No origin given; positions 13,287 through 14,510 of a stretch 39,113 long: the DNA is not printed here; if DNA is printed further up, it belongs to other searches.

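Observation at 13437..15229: Translationally coupled tandem paralogues: zinc-ribbon N-terminus plus C-terminal membrane anchor, family unknown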

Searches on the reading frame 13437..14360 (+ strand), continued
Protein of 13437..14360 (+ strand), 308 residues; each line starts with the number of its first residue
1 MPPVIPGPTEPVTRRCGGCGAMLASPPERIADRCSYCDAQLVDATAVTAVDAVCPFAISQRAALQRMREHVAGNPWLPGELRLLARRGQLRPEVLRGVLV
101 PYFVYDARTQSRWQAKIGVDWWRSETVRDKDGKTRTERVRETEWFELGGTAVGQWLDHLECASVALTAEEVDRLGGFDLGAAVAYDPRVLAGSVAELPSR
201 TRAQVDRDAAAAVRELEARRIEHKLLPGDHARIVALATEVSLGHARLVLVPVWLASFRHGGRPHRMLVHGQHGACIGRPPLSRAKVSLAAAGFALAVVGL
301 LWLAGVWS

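Call 52: find_related_loci(query=A3, collection=metagenome_contigs, flank=8000)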
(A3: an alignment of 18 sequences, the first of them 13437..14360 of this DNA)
Query A3 (308 aa) in metagenome_contigs; peptide patterns used: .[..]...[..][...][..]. (x = any residue, [..] = any of these).
85 stretches matched a pattern; 17 encode a relative of the query (tblastn E <= 1e-3); 17 distinct loci.
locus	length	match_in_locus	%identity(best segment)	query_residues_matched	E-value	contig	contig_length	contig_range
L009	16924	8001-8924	56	1-308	1e-104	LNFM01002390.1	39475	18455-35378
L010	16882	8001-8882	48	14-307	3e-82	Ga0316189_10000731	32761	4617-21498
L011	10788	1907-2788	48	13-306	8e-81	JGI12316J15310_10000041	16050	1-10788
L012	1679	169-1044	47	14-308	4e-79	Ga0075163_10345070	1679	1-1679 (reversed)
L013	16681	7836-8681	48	1-282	3e-74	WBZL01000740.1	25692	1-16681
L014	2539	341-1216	43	8-303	6e-75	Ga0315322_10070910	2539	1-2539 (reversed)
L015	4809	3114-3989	43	8-303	1e-73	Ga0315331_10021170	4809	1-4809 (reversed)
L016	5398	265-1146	44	8-306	1e-73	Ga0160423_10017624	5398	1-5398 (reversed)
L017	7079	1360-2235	43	8-303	1e-73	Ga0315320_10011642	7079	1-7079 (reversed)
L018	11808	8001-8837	47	14-286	1e-72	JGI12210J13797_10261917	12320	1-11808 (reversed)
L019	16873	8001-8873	42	16-287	5e-71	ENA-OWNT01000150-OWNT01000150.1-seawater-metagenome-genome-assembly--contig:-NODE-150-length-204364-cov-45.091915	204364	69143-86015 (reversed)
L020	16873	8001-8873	42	16-287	5e-71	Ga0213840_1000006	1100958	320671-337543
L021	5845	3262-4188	42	16-305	1e-69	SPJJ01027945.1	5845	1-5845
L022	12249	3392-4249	41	16-282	5e-65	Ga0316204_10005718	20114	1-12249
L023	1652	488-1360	39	14-308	2e-64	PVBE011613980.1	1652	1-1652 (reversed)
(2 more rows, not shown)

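Call 56: find_encoding_contigs(protein=P0042, flank=6000, max_places=2)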
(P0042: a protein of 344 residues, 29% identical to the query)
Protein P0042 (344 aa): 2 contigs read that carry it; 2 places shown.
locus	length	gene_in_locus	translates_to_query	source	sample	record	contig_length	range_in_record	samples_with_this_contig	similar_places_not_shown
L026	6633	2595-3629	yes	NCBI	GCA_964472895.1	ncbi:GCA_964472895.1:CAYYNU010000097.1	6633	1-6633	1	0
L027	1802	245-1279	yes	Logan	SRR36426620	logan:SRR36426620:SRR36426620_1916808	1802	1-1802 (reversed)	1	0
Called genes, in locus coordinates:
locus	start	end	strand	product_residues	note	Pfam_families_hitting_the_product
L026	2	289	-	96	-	?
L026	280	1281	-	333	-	PF13439:Glyco_transf_4, PF13579:Glyco_trans_4_4 (weak), PF20706:GT4-conflict, PF00534:Glycos_transf_1, PF13692:Glyco_trans_1_4, PF13524:Glyco_trans_1_2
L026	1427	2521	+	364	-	PF13421:Band_7_1, PF01145:Band_7, PF14237:GYF_2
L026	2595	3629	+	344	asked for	-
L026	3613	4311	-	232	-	PF02230:Abhydrolase_2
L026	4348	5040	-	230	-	-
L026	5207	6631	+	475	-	?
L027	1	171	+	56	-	?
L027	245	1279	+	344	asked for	-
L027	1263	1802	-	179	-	?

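Call 57: find_encoding_contigs(protein=P0044, flank=6000, max_places=2)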
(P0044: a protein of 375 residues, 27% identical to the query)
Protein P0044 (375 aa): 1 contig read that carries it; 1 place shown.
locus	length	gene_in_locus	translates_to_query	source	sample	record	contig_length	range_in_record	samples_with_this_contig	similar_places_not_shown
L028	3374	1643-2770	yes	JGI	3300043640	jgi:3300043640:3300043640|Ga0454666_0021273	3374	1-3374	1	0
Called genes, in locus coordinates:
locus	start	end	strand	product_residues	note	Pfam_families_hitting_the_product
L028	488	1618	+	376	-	PF13421:Band_7_1, PF01145:Band_7, PF14237:GYF_2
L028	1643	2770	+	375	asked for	-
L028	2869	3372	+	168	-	?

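Call 71: find_encoding_contigs(protein=P0230, flank=5000, max_places=2)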
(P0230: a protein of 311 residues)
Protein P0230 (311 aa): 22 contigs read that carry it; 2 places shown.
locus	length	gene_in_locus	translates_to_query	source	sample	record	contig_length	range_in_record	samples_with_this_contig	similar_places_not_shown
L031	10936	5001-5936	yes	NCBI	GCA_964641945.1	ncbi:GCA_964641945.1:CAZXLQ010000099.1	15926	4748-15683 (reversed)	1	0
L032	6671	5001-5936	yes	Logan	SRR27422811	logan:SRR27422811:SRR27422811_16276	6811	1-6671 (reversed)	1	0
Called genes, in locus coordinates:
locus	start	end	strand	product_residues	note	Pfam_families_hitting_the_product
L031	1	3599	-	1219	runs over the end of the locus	-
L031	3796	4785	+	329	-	PF00111:Fer2 (faint)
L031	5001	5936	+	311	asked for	-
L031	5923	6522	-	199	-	PF13548:DUF4126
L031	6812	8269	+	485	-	PF02450:LCAT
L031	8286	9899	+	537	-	-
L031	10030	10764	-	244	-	PF13240:Zn_Ribbon_1 (faint), PF19762:DUF6249 (weak)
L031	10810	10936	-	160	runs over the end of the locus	PF04892:VanZ-LLP1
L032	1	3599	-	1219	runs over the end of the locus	-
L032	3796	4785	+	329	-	PF00111:Fer2 (faint)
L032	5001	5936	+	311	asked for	-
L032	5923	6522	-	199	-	PF13548:DUF4126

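Call 74: fold_search(model_id=the predicted structure, library=pdb)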
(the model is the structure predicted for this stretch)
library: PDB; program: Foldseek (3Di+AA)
matches with E <= 10: 380; with E <= 0.001: 0
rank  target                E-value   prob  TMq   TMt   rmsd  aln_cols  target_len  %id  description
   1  7ah9_5D               2.9e-02  0.11  0.09  0.06  19.1       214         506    9  Substrate-engaged type 3 secretion system needle complex from Salmonella enterica typhimurium - SpaR state 1 (released 2021-03-17)
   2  7ah9_5G               3.3e-02  0.07  0.09  0.07  19.6       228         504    6  Substrate-engaged type 3 secretion system needle complex from Salmonella enterica typhimurium - SpaR state 1 (released 2021-03-17)
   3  7ah9_5C               3.7e-02  0.09  0.09  0.06  19.4       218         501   10  Substrate-engaged type 3 secretion system needle complex from Salmonella enterica typhimurium - SpaR state 1 (released 2021-03-17)
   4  7ah9_5K               5.4e-02  0.08  0.08  0.06  18.7       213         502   10  Substrate-engaged type 3 secretion system needle complex from Salmonella enterica typhimurium - SpaR state 1 (released 2021-03-17)
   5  5tcq_A                5.4e-02  0.06  0.07  0.06  21.0       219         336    8  Near-atomic resolution cryo-EM structure of the Salmonella SPI-1 type III secretion injectisome secretin InvG (released 2016-12-21)
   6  5tcr_A                5.4e-02  0.06  0.07  0.05  21.0       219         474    8  Atomic model of the Salmonella SPI-1 type III secretion injectisome basal body proteins InvG, PrgH, and PrgK (released 2016-12-21)
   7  7ah9_5N               7.6e-02  0.10  0.09  0.07  18.9       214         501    7  Substrate-engaged type 3 secretion system needle complex from Salmonella enterica typhimurium - SpaR state 1 (released 2021-03-17)
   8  6dv6_A                7.6e-02  0.06  0.09  0.08  26.5       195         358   10  Structure of the Salmonella SPI-1 type III secretion injectisome secretin InvG (residues 176-end) in the open gate sta (released 2018-10-03)
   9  6dv3_A                7.6e-02  0.06  0.09  0.06  26.5       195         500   10  Structure of the Salmonella SPI-1 type III secretion injectisome secretin InvG in the open gate state (released 2018-10-03)
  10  6pee_A                9.5e-02  0.04  0.07  0.06  21.8       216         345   10  InvG secretin domain beta-barrel from Salmonella SPI-1 injectisome NC-base (released 2019-10-23)
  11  6q14_A                9.5e-02  0.04  0.07  0.05  21.8       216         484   10  Structure of the Salmonella SPI-1 injectisome NC-base (released 2019-10-23)
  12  6q14_B                9.5e-02  0.04  0.07  0.05  21.8       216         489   10  Structure of the Salmonella SPI-1 injectisome NC-base (released 2019-10-23)
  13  3b07_B                1.0e-01  0.11  0.12  0.13  22.9       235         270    6  Crystal structure of octameric pore form of gamma-hemolysin from Staphylococcus aureus (released 2011-10-12)
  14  3qtd_A                1.1e-01  0.08  0.11  0.08  24.0       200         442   14  Crystal structure of putative modulator of gyrase (PmbA) from Pseudomonas aeruginosa PAO1 (released 2011-03-30)
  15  7ah9_5B               1.2e-01  0.06  0.07  0.05  20.5       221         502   10  Substrate-engaged type 3 secretion system needle complex from Salmonella enterica typhimurium - SpaR state 1 (released 2021-03-17)
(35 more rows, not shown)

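Call 75: find_encoding_contigs(protein=P0088, flank=5000, max_places=3)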
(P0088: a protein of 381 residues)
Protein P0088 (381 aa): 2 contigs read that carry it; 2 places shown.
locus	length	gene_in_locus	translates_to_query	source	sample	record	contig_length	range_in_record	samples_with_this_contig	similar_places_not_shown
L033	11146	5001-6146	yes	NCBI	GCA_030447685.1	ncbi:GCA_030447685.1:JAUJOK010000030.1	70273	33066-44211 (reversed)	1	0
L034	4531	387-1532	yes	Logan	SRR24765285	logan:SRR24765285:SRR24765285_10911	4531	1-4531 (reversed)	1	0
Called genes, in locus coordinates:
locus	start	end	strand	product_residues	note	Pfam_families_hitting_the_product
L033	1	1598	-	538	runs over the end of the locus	PF12796:Ank_2, PF12796:Ank_2, PF13637:Ank_4, PF12796:Ank_2, PF13637:Ank_4, PF13857:Ank_5, PF12796:Ank_2, PF13857:Ank_5, +7 more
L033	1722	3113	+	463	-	PF00919:UPF0004, PF04055:Radical_SAM, PF01938:TRAM (weak)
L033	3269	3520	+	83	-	PF07963:N_methyl, PF07596:SBP_bac_10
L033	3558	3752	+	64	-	-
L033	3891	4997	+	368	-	PF13421:Band_7_1, PF01145:Band_7, PF14237:GYF_2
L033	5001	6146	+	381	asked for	-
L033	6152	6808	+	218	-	PF04493:Endonuclease_5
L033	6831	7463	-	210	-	PF01022:HTH_5, PF12840:HTH_20, PF13412:HTH_24 (weak)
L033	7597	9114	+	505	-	PF00890:FAD_binding_2, PF01266:DAO, PF01494:FAD_binding_3 (faint), PF03486:HI0933_like (faint), PF13450:NAD_binding_8 (weak), PF13738:Pyr_redox_3 (faint), PF00355:Rieske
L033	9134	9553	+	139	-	PF14325:DUF4383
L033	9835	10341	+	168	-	-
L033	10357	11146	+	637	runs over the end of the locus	PF07995:GSDH (faint)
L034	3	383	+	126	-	?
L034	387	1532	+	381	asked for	-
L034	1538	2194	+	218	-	PF04493:Endonuclease_5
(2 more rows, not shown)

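Call 76: find_encoding_contigs(protein=P0101, flank=5000, max_places=3)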
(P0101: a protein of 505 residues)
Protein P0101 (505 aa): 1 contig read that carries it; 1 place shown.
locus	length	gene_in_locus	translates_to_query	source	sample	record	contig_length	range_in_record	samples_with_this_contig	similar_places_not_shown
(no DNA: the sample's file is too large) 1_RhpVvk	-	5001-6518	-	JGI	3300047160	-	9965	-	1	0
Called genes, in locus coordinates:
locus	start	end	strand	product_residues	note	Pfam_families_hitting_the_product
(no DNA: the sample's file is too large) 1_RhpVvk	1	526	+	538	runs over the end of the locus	PF00118:Cpn60_TCP1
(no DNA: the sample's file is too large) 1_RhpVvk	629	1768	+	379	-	PF00226:DnaJ, PF01556:DnaJ_C, PF00684:DnaJ_CXXCXGXG, PF27439:DnaJ_C_2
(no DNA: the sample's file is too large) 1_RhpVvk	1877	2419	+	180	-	PF01025:GrpE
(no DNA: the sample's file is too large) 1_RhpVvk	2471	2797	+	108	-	PF09723:Zn_ribbon_8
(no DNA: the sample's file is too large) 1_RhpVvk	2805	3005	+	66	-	PF03884:YacG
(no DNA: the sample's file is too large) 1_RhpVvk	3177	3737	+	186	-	PF05991:NYN_YacP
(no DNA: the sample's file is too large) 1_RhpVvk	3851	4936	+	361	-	PF13421:Band_7_1, PF01145:Band_7, PF14237:GYF_2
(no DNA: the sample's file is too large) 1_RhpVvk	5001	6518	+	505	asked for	PF19134:DUF5817 (faint)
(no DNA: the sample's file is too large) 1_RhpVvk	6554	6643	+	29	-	-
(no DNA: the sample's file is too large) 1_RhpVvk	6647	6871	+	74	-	-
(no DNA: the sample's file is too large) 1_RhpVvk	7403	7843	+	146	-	PF02381:MraZ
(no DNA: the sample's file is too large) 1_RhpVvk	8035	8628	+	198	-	?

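Call 77: find_encoding_contigs(protein=P0185, flank=5000, max_places=3)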
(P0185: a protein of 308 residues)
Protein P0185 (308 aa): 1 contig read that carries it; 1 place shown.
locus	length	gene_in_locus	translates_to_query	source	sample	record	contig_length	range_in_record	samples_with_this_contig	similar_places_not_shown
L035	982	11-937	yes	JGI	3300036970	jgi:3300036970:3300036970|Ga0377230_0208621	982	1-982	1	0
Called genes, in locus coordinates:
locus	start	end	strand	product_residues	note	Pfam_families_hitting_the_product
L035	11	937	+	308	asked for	-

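Call 81: search_dna_similar(query=window:13437-14360:+, collection=plasmids, mode=protein, max_rows=15, max_evalue=0.001)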
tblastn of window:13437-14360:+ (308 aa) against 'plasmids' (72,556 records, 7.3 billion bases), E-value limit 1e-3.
Records with a match: 11; places in all: 11; records where one place covers at least 80% of the query: 11.
Best place of each record, by identity: <60% 11.
By first word of the organism name: Paracoccus 5; Vibrio 3; Pseudorhodobacter 1; Tsukamurella 1; Comamonas 1.
By predicted mobility (MOB-suite, as given by PLSDB): non-mobilizable 7; conjugative 3; mobilizable 1.
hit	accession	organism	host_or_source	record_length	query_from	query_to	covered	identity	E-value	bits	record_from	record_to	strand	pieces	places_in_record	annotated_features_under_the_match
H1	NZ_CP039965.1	Pseudorhodobacter turbinis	single bacterial isolate,Turban shell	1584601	10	287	90%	30.3%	8e-25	111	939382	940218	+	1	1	record has no annotation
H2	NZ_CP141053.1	Paracoccus denitrificans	-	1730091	9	286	90%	30.1%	7e-19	94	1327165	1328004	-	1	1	none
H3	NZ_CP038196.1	Paracoccus versutus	single cell,soil adjacent to the roots ...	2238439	9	286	90%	29.0%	1e-18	94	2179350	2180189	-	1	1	none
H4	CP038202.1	Paracoccus ferrooxidans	single cell,bioreactor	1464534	9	286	90%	29.0%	1e-18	94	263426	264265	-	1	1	zinc ribbon domain-containing protein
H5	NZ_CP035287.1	Paracoccus versutus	whole organism,soil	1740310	9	286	90%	29.0%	1e-18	94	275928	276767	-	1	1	none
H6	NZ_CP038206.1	Paracoccus pantotrophus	single cell,soil associated with ...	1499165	13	286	89%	28.5%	7e-19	94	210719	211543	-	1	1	none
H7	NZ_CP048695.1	Vibrio coralliilyticus OCN008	coral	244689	10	287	90%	25.4%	1e-12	76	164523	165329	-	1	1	hypothetical protein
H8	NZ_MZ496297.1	Vibrio sp.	-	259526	10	287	90%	25.4%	1e-12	76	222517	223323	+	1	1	hypothetical protein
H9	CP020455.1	Vibrio coralliilyticus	Crassostrea gigas (Pacific ...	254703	10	287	88%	26.1%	4e-8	83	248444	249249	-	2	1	hypothetical protein (x2)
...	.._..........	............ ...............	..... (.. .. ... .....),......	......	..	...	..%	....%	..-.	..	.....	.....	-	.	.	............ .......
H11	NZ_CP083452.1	Comamonas odontotermitis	cell culture,cucumber rhizosphere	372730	15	287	89%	22.7%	2e-15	84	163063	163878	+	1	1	TFIIB-type zinc ribbon-containing protein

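Call 82: search_dna_similar(query=window:13437-14360:+, collection=phages, mode=protein, max_rows=10, max_evalue=0.001)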
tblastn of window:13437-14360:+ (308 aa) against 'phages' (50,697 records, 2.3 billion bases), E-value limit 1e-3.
Records with a match: 2; places in all: 2; records where one place covers at least 80% of the query: 2.
Best place of each record, by identity: <60% 2.
By first word of the organism name: Bacteriophage 2.
By host as written in the record: - 2.
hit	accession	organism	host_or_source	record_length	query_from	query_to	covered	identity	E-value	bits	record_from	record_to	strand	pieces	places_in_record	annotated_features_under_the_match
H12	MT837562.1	Bacteriophage sp.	human fecal samples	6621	7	287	91%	23.3%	2e-8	61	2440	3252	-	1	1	record has no annotation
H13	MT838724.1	Bacteriophage sp.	human fecal samples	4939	16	283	87%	21.3%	1e-7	59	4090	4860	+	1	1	record has no annotation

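Call 83: get_annotated_region(hit=H4, flank=4000)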
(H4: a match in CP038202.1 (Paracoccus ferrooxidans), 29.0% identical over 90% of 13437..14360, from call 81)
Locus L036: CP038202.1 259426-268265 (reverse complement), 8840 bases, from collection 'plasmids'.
description: Paracoccus ferrooxidans strain NCCB 100066 plasmid pFER4, complete sequence
organism: Paracoccus ferrooxidans (NCBI taxid 327104)
taxonomy: Bacteria; Pseudomonadota; Alphaproteobacteria; Rhodobacterales; Paracoccaceae; Paracoccus; Paracoccus ferrooxidans
host: -; source: single cell,bioreactor; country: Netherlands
typing (MOB-suite, as given by PLSDB): non-mobilizable; replicon rep_cluster_746; mating-pair formation MPF_T
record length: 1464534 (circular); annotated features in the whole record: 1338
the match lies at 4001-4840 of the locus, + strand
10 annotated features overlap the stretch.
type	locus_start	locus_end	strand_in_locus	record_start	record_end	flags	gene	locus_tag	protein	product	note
CDS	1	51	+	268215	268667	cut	-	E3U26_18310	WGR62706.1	hypothetical protein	-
CDS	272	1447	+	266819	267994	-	-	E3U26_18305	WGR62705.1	toxic anion resistance protein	-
CDS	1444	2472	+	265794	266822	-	-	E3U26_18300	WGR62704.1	DUF2927 domain-containing protein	-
CDS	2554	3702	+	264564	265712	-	-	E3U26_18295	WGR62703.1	SPFH domain-containing protein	-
CDS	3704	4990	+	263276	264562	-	-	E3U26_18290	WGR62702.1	zinc ribbon domain-containing protein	-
CDS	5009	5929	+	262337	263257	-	-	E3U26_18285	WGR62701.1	carbohydrate kinase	-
CDS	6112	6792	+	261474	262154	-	-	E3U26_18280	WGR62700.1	exopolysaccharide biosynthesis protein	-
CDS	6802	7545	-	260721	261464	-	-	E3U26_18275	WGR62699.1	GntR family transcriptional regulator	-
CDS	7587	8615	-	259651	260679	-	-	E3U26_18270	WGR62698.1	Gfo/Idh/MocA family oxidoreductase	-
CDS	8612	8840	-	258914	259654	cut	-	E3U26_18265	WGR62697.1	SDR family oxidoreductase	-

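Call 84: get_annotated_region(hit=H7, flank=4000)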
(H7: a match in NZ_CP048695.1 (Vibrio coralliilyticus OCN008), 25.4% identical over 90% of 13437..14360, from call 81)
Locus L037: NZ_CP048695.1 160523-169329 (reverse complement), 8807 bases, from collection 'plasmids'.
description: Vibrio coralliilyticus OCN008 plasmid unnamed1, complete sequence
organism: Vibrio coralliilyticus OCN008 (NCBI taxid 1384040)
taxonomy: Bacteria; Pseudomonadota; Gammaproteobacteria; Vibrionales; Vibrionaceae; Vibrio; Vibrio coralliilyticus; Vibrio coralliilyticus OCN008
host: -; source: coral; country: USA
typing (MOB-suite, as given by PLSDB): non-mobilizable; replicon rep_cluster_564
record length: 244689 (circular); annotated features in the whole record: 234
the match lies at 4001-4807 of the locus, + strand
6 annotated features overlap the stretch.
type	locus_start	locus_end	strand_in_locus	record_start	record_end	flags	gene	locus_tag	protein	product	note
CDS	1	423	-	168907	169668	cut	-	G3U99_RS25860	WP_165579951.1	hypothetical protein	-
CDS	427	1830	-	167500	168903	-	-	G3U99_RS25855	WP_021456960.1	hypothetical protein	-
CDS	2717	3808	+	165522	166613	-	-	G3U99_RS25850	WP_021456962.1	SPFH domain-containing protein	-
CDS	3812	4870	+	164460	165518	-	-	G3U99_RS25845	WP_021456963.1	hypothetical protein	-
CDS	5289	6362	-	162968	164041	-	-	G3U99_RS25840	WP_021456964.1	LacI family DNA-binding transcriptional regulator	-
CDS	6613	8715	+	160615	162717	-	-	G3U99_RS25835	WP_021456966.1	alpha-galactosidase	-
